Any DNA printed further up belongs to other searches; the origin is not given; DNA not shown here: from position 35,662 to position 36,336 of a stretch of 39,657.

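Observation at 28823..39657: Eleven-kb cluster of exported proteins of unknown function with redox hallmarks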

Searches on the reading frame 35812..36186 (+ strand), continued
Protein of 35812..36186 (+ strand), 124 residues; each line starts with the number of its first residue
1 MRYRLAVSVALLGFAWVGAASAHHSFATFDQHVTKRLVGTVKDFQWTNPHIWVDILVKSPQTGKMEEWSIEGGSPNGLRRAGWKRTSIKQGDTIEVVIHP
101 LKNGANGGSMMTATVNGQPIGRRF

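Call 87: find_related_loci(query=A7, collection=metagenome_contigs, flank=6000)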
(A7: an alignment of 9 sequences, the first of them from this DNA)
Query A7 (106 aa) in metagenome_contigs; peptide patterns used: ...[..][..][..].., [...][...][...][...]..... (x = any residue, [..] = any of these).
600 stretches matched a pattern (row limit reached: there are more); 577 encode a relative of the query (tblastn E <= 1e-3); the best 80 are kept; 80 distinct loci.
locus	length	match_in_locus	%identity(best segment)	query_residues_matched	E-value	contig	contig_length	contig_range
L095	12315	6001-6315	75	1-105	4e-52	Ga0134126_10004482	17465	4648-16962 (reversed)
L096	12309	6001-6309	70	4-106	3e-47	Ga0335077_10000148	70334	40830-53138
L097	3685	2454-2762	69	1-103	5e-47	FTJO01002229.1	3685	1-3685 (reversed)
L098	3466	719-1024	66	1-103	1e-43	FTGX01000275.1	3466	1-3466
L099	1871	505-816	66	1-105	8e-44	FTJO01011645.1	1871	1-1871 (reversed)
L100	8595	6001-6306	66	1-103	3e-43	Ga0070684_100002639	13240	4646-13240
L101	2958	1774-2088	64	1-105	9e-43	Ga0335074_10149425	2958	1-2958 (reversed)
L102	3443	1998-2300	65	2-103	1e-41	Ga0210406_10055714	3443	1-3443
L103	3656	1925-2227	62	2-102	5e-41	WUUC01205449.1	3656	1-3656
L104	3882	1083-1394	61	2-105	1e-39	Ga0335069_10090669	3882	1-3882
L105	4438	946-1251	62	1-103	4e-39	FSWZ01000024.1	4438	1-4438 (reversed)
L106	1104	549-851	59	2-103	1e-38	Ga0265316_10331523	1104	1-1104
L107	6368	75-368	62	5-103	5e-37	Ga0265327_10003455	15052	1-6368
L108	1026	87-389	59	2-103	1e-37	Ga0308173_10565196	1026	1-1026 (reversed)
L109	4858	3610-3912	58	5-106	7e-36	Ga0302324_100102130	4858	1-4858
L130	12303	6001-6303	49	1-102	3e-30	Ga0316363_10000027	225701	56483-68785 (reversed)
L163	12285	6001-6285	50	11-105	7e-28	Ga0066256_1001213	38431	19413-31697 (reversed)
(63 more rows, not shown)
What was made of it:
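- Tried and rejected: It was repeated with a narrower alignment (call 87).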

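Call 92: search_protein_families(library=pfam, proteins=[L130:5890-6336:+, L163:5785-6288:+], max_evalue=0.01)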
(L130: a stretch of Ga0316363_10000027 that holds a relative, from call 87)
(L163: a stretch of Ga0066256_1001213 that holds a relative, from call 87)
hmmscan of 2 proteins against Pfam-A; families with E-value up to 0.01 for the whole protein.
L130:5890-6336:+ (149 aa): 1 family
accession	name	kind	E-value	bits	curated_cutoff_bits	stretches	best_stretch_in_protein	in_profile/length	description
PF19649.4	DUF6152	-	8.2e-37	125.7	27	1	35-126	5-96/98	Family of unknown function (DUF6152)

L163:5785-6288:+ (168 aa): 1 family
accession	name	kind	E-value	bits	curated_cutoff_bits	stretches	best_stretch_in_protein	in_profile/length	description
PF19649.4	DUF6152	-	1.3e-32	112.2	27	1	59-151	4-96/98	Family of unknown function (DUF6152)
